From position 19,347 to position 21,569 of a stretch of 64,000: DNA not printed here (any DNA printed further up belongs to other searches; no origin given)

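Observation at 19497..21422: REC - ThiY/NMT1-like binding-fold - CheW fusion protein directly downstream of thiFSGH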

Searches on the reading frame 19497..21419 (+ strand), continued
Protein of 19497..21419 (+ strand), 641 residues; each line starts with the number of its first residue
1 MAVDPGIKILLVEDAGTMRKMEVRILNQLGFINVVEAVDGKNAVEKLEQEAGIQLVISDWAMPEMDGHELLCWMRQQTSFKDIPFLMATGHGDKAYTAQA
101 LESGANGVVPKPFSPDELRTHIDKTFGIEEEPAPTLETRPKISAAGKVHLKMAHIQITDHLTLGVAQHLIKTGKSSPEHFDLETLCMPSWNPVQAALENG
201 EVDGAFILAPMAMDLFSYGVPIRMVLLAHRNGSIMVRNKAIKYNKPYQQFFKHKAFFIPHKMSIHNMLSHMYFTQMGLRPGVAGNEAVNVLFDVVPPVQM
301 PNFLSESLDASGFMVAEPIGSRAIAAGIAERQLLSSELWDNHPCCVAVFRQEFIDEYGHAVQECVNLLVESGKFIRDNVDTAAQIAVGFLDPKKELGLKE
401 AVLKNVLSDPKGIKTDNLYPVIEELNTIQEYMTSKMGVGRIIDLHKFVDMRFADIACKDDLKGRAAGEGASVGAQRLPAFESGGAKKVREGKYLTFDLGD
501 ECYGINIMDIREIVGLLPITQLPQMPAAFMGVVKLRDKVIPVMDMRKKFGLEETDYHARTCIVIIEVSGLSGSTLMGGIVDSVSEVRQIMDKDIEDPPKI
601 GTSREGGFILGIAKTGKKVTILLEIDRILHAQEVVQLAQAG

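Call 8: search_solved_structures(query=window:19497-21419:+, max_evalue=0.01)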
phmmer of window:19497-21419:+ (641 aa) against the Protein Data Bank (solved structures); distinct sequences matched with E-value up to 0.01: 237 (the best 60 are shown).
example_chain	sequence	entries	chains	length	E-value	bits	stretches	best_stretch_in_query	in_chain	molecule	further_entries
3h1g_A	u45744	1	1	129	1.8e-24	89.4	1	7-127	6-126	Chemotaxis protein cheY homolog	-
3gwg_A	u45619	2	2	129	3.3e-24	88.5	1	7-127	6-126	Chemotaxis protein cheY homolog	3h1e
3ffx_A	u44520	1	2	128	2.1e-23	85.9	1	4-126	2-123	Chemotaxis protein cheY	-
3oo0_A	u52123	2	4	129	3.2e-23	85.3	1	4-126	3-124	Chemotaxis protein CheY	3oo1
3myy_A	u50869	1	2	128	4.1e-23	84.9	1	4-126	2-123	Chemotaxis protein cheY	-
3h1f_A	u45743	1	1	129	4.3e-23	84.9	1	7-127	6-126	Chemotaxis protein cheY homolog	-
3ffw_A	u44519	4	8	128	1.4e-22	83.1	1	4-126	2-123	Chemotaxis protein cheY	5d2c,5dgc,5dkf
2fka_A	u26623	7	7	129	1.5e-22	83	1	4-126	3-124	Chemotaxis protein cheY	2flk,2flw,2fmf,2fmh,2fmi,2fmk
2qdl_A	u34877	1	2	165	1.8e-22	82.8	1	492-628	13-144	Chemotaxis signal transduction protein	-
2che_A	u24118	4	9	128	2e-22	82.7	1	4-126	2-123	CHEY | Chemotaxis protein cheY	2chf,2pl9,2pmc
3rvn_A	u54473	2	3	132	2.1e-22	82.6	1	4-126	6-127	Chemotaxis protein CheY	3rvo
3fgz_A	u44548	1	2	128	2.7e-22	82.2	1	4-126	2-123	Chemotaxis protein cheY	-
1mih_A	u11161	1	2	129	2.9e-22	82.1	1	4-126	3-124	Chemotaxis protein cheY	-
3fft_A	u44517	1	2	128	3.7e-22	81.8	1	4-126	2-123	Chemotaxis protein cheY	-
1d4z_A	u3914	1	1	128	3.7e-22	81.8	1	4-126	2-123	CHEMOTAXIS PROTEIN CHEY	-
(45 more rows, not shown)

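Call 9: find_related_loci(query=window:19497-21419:+, collection=genome_contigs, flank=10000)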
Query window:19497-21419:+ (641 aa) in genome_contigs; peptide patterns used: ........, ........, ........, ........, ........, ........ (x = any residue, [..] = any of these).
182 stretches matched a pattern; 158 encode a relative of the query (tblastn E <= 1e-3); the best 80 are kept; 80 distinct loci.
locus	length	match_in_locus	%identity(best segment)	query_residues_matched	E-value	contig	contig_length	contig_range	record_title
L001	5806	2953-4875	96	1-641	0e+0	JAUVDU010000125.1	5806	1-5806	MAG: Deltaproteobacteria bacterium isolate CSMAG_305 CSMAG_305_k141_1831189_length_5806_cov_5.8540, whole genome shotgun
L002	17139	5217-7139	88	1-641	0e+0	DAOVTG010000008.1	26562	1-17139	MAG TPA_asm: Deltaproteobacteria bacterium isolate CSMAG_1647 CSMAG_1647_k141_1105859_length_26562_cov_26.5035, whole ge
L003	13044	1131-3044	72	1-640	0e+0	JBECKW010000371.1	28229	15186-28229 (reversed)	MAG: Desulfobacterales bacterium isolate ETDI60 k127_4753572, whole genome shotgun sequence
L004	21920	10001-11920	67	1-640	0e+0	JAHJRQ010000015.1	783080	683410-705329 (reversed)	MAG: Proteobacteria bacterium isolate OS_PC_MetaG.mb.157 OS_PC_MetaG.mb.157_k141_442473, whole genome shotgun sequence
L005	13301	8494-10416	67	1-641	0e+0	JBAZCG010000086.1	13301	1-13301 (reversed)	MAG: Desulfurivibrionaceae bacterium isolate SO_2017_GW1_131 NODE_17357_length_13301_cov_1.215804_OW334_2017, whole geno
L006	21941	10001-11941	66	1-638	0e+0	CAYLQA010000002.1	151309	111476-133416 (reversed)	MAG TPA_asm: uncultured Desulfobulbia bacterium isolate SRP167671_co2_211 genome assembly, contig: NODE_89_length_151309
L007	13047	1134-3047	66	1-638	0e+0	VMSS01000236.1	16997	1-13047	MAG: Desulfurivibrio sp. isolate S2_56 k141_101139, whole genome shotgun sequence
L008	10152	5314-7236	66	1-641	0e+0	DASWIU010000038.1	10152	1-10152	MAG TPA_asm: Desulfurivibrionaceae bacterium isolate SMAG_U2877 k141_2988974, whole genome shotgun sequence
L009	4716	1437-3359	66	1-641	0e+0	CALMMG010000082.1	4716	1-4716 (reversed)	MAG TPA_asm: uncultured proteobacterium isolate SRR6284162_bin.41_CONCOCT_v1.1_MAG genome assembly, contig: ERZ795126.61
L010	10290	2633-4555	66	1-641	0e+0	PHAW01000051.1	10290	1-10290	MAG: Deltaproteobacteria bacterium HGW-Deltaproteobacteria-3 bjp_ig2157_scaffold_1379, whole genome shotgun sequence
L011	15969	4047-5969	65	1-641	0e+0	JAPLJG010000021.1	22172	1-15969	MAG: Deltaproteobacteria bacterium isolate LacPavin_0419_WC90_MAG_56_10 LacPavin_0419_WC90_scaffold_166376, whole genome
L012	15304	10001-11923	66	1-641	0e+0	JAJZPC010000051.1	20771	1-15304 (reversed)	MAG: Deltaproteobacteria bacterium isolate SKS1.bin10 NODE_4537_length_20771_cov_4.736630, whole genome shotgun sequence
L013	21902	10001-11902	65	1-637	0e+0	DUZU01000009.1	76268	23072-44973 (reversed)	MAG TPA_asm: Deltaproteobacteria bacterium isolate MAG_22204_dsfv_001 Ga0224496_10000069, whole genome shotgun sequence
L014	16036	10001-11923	66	1-641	0e+0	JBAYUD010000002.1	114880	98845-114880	MAG: Desulfurivibrionaceae bacterium isolate SO_2016_LW3_26 scaffold00242_LW162_2016, whole genome shotgun sequence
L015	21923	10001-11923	65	1-641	0e+0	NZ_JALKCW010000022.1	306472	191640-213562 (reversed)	Hydrosulfovibrio ferrireducens strain CB1MN k141_39, whole genome shotgun sequence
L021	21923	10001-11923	65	1-640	0e+0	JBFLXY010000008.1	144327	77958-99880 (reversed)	MAG: Thermodesulfobacteriota bacterium isolate MAG070 MAG070_8, whole genome shotgun sequence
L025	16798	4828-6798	60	1-641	0e+0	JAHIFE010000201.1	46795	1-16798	MAG: Proteobacteria bacterium isolate KR11_0.1_MetaG.mb.69 KR11_0.1_MetaG.mb.69_k141_1103879, whole genome shotgun seque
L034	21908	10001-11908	66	1-641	0e+0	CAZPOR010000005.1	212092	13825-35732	MAG TPA_asm: uncultured Desulfurivibrio sp. isolate binchicken_co269_249 genome assembly, contig: NODE_50_length_212092_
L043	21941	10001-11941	55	1-631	0e+0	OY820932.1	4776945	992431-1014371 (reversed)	MAG: Smithellaceae bacterium isolate 90efb5c7-b315-4df1-98b9-9b59cc098579 genome assembly, chromosome: 1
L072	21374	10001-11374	54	1-458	1e-160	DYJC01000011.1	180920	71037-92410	MAG TPA_asm: Desulfosudis oleivorans isolate FI88_44_71 Afr_mines_FI88_56_length_180920_cov_29_476499, whole genome shot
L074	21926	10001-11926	50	1-633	0e+0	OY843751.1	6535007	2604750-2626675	MAG: bacterium isolate b30a01c4-1b05-4824-9cfb-695b8dd4f705 genome assembly, chromosome: 1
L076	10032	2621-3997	49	1-458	3e-152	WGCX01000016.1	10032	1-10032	MAG: Desulfobacteraceae bacterium isolate S145_18 k151_110806, whole genome shotgun sequence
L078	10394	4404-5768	49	1-456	2e-147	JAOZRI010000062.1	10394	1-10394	MAG: Desulfobacula sp. isolate GMC6.concoct.268_sub GMC6_7486_length_10394_cov_10.543379, whole genome shotgun sequence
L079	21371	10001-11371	49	1-458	2e-147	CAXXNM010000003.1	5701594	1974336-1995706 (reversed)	MAG: Desulfobacteraceae bacterium isolate 94c597b8-8bab-4270-bc76-cd5edc901942 genome assembly, contig: contig_3, whole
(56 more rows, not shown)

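Call 16: search_protein_families(library=pfam, proteins=[L021:11959-12846:-, L013:8896-9768:-, L012:4895-6196:-, L013:5488-6129:-, L034:8301-8993:-, L004:11978-14083:-, L043:11956-12396:-, L025:7065-8006:-])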
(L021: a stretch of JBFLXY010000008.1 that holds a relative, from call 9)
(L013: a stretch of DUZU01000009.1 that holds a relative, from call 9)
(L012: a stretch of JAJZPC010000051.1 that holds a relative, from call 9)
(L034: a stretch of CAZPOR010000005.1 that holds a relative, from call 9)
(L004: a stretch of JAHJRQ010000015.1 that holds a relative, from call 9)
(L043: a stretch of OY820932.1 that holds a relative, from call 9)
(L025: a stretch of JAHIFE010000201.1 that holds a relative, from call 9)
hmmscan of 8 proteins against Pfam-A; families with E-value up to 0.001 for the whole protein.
L021:11959-12846:- (295 aa): 3 families
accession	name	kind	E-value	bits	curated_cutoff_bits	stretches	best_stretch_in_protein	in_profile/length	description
PF08668.18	HDOD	-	2.5e-47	161.3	22.9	1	24-217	1-195/196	HDOD domain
PF01966.28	HD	-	9.1e-10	39.3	22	1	120-236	2-112/116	HD domain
PF18019.7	Cas3_HD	-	2.4e-05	24.9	23.1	1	117-225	27-137/207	Cas3, HD domain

L013:8896-9768:- (290 aa): 1 family
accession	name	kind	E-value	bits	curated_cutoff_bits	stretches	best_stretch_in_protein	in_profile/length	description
PF00581.25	Rhodanese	-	4.7e-33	114.1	22.2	2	8-120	2-101/102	Rhodanese-like domain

L012:4895-6196:- (433 aa): 1 family
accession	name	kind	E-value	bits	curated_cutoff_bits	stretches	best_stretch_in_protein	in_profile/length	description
PF01964.24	ThiC_Rad_SAM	-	2.9e-194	646.1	25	1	5-423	4-419/420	Radical SAM ThiC family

L013:5488-6129:- (213 aa): 3 families
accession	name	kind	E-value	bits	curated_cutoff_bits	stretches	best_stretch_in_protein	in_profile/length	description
PF00730.31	HhH-GPD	-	5e-17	62.6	26.2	1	34-176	1-106/108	HhH-GPD superfamily base excision DNA repair protein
PF00633.29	HHH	-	3.3e-05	24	24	1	116-136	10-30/30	Helix-hairpin-helix motif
PF22175.2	Ogg-HhH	-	0.00045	20.3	27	1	48-163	33-149/173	8-oxoguanine DNA glycosylase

L034:8301-8993:- (230 aa): 1 family
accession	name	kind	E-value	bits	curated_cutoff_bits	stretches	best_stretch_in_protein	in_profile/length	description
PF02659.21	Mntp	-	2.1e-50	170.9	24.4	1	72-224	2-152/152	Putative manganese efflux pump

L004:11978-14083:- (701 aa): 8 families
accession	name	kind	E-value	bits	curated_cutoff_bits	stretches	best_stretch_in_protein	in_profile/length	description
PF00072.30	Response_reg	-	4.9e-30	104.4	30.2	2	582-691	1-108/111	Response regulator receiver domain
PF02518.31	HATPase_c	-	2.4e-23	83.1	26.4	1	437-559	2-110/111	Histidine kinase-, DNA gyrase B-, and HSP90-like ATPase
PF08447.18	PAS_3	-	7.7e-16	58.6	25.6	1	214-300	2-88/89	PAS fold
PF08448.16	PAS_4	-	1.3e-15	58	23.1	1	198-309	2-110/110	PAS fold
PF00989.32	PAS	-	1.3e-14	54.6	22.6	1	192-304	2-113/113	PAS fold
PF13426.13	PAS_9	-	4.6e-12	46.6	27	1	202-306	2-103/103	PAS domain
PF00512.31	HisKA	-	1.7e-09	38.1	26.9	1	330-393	2-64/66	His Kinase A (phospho-acceptor) domain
PF13188.13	PAS_8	-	0.00078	19.7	21.8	0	192-249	2-60/65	PAS domain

L043:11956-12396:- (146 aa): 1 family
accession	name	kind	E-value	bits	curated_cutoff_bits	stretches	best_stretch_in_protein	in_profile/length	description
PF09719.15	C_GCAxxG_C_C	-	9.2e-28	97.1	27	1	16-138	1-115/118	Putative redox-active protein (C_GCAxxG_C_C)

L025:7065-8006:- (313 aa): 1 family
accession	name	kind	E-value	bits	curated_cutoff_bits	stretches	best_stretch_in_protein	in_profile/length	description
PF01384.25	PHO4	-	2.2e-55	188.5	33.7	1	14-298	2-350/350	Phosphate transporter family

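Call 20: search_protein_families(library=pfam, proteins=[L074:11985-12854:+, L074:12875-14305:+, L074:14370-15062:+, L074:15062-16072:+, L074:15996-16427:+, L074:16455-17588:+, L074:17703-18587:+, L074:19075-20307:+, L074:8834-9805:-, L074:6670-8754:-])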
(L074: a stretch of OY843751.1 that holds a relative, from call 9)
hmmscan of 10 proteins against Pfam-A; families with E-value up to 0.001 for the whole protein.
L074:11985-12854:+ (290 aa): 1 family
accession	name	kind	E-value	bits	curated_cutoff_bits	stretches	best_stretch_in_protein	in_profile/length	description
PF02596.20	DUF169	-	3.4e-33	115.7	27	1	24-271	11-208/209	Uncharacterised ArCR, COG2043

L074:12875-14305:+ (477 aa): 5 families
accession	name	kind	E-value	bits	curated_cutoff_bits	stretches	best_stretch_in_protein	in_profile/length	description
PF00266.25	Aminotran_5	-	4.3e-68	230.4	21.5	1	98-460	1-370/371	Aminotransferase class-V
PF01041.23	DegT_DnrJ_EryC1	-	3.1e-10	40.3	19.8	1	161-278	42-151/360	DegT/DnrJ/EryC1/StrS aminotransferase family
PF01212.27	Beta_elim_lyase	-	8.9e-10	38.8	27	1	136-273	24-169/288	Beta-eliminating lyase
PF04358.19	DsrC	-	3.7e-06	27.7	24.9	1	3-66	20-90/107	DsrC like protein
PF00155.27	Aminotran_1_2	-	4.4e-06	26.6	19.7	1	145-274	46-187/361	Aminotransferase class I and II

L074:14370-15062:+ (231 aa): 1 family
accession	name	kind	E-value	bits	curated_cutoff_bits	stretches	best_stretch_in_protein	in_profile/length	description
PF00849.27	PseudoU_synth_2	-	6.6e-32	111.3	26.8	1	17-168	1-152/152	RNA pseudouridylate synthase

L074:15062-16072:+ (337 aa): 9 families
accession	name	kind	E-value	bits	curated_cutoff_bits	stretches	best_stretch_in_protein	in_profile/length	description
PF01370.27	Epimerase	-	6.7e-56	189.8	20.9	1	3-261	1-240/240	NAD dependent epimerase/dehydratase family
PF16363.11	GDP_Man_Dehyd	-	3.3e-55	188.3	27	1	4-323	1-331/332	GDP-mannose 4,6 dehydratase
PF02719.21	Polysacc_synt_2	-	2.6e-17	63.4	20.2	1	3-182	1-174/293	Polysaccharide biosynthesis protein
PF01073.25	3Beta_HSD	-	1.1e-14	54.5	22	1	4-156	1-154/280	3-beta hydroxysteroid dehydrogenase/isomerase family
PF04321.23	RmlD_sub_bind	-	1.4e-11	44.4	27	1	1-161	1-138/287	RmlD substrate binding domain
PF13460.12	NAD_binding_10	-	5.4e-08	33.4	27.2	1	7-171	1-140/184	NAD(P)H-binding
PF00106.31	adh_short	-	6.4e-07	29.5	26.6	1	3-109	3-117/195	short chain dehydrogenase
PF07993.18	NAD_binding_4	-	1e-06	28.6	20.1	1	5-186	1-214/258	Male sterility protein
PF08659.16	KR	-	7.8e-06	26.4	22.6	1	3-131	3-144/180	KR domain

L074:15996-16427:+ (144 aa): 0 families

L074:16455-17588:+ (378 aa): 5 families
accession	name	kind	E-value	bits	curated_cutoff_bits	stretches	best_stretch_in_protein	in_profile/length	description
PF00534.26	Glycos_transf_1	-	2.3e-32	112.3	26.4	1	201-347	16-164/172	Glycosyl transferases group 1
PF13692.12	Glyco_trans_1_4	-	1.6e-27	97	27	1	201-339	2-140/142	Glycosyl transferases group 1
PF13439.12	Glyco_transf_4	-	8.4e-21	75.2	28.5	1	19-187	2-168/170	Glycosyltransferase Family 4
PF13579.12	Glyco_trans_4_4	-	4.7e-11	43.7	29.7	1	19-184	1-158/158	Glycosyl transferase 4-like domain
PF13477.12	Glyco_trans_4_2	-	0.00029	21.5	23.4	1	51-160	37-137/139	Glycosyl transferase 4-like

L074:17703-18587:+ (295 aa): 3 families
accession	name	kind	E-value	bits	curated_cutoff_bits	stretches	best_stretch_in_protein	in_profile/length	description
PF01343.23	Peptidase_S49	-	2.4e-55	187.2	24.9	1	102-251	3-152/154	Peptidase family S49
PF25145.1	NfeD1b_N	-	2.4e-10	40.8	40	1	69-145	26-99/189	NfeD1b, N-terminal domain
PF00574.28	CLP_protease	-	2.1e-06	28.2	20.2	1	56-128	26-97/182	Clp protease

L074:19075-20307:+ (411 aa): 3 families
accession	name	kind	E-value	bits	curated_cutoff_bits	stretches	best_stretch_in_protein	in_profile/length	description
PF02601.20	Exonuc_VII_L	-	1.2e-90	304.7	35.9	2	134-355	1-220/315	Exonuclease VII, large subunit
PF13742.12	tRNA_anti_2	-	5.8e-33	113.4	27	1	18-110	1-94/95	OB-fold nucleic acid binding domain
PF01336.31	tRNA_anti-codon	-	5.2e-11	42.8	27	1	38-108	1-70/75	OB-fold nucleic acid binding domain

L074:8834-9805:- (323 aa): 1 family
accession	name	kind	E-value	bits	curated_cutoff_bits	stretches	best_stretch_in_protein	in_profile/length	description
PF01569.27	PAP2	-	5.2e-17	62.2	27.2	1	184-297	4-128/130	PAP2 superfamily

L074:6670-8754:- (694 aa): 8 families
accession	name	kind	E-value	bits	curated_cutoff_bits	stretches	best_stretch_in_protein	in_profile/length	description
PF13426.13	PAS_9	-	4.6e-27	94.7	27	3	325-422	3-103/103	PAS domain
PF02518.31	HATPase_c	-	4.3e-26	92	26.4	1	583-686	4-109/111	Histidine kinase-, DNA gyrase B-, and HSP90-like ATPase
PF00989.32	PAS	-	3.6e-24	85.4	22.6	2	314-420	2-113/113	PAS fold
PF08447.18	PAS_3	-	1.7e-23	83.1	25.6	2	337-417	3-89/89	PAS fold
PF13188.13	PAS_8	-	1.1e-14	54.1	21.8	0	191-245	2-55/65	PAS domain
PF08448.16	PAS_4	-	1.4e-11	45.1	23.1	1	320-422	2-107/110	PAS fold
PF00512.31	HisKA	-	8.7e-07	29.3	26.9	1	453-539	2-65/66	His Kinase A (phospho-acceptor) domain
PF14501.12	HATPase_c_5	-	0.00011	22.5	22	1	588-676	9-94/102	GHKL domain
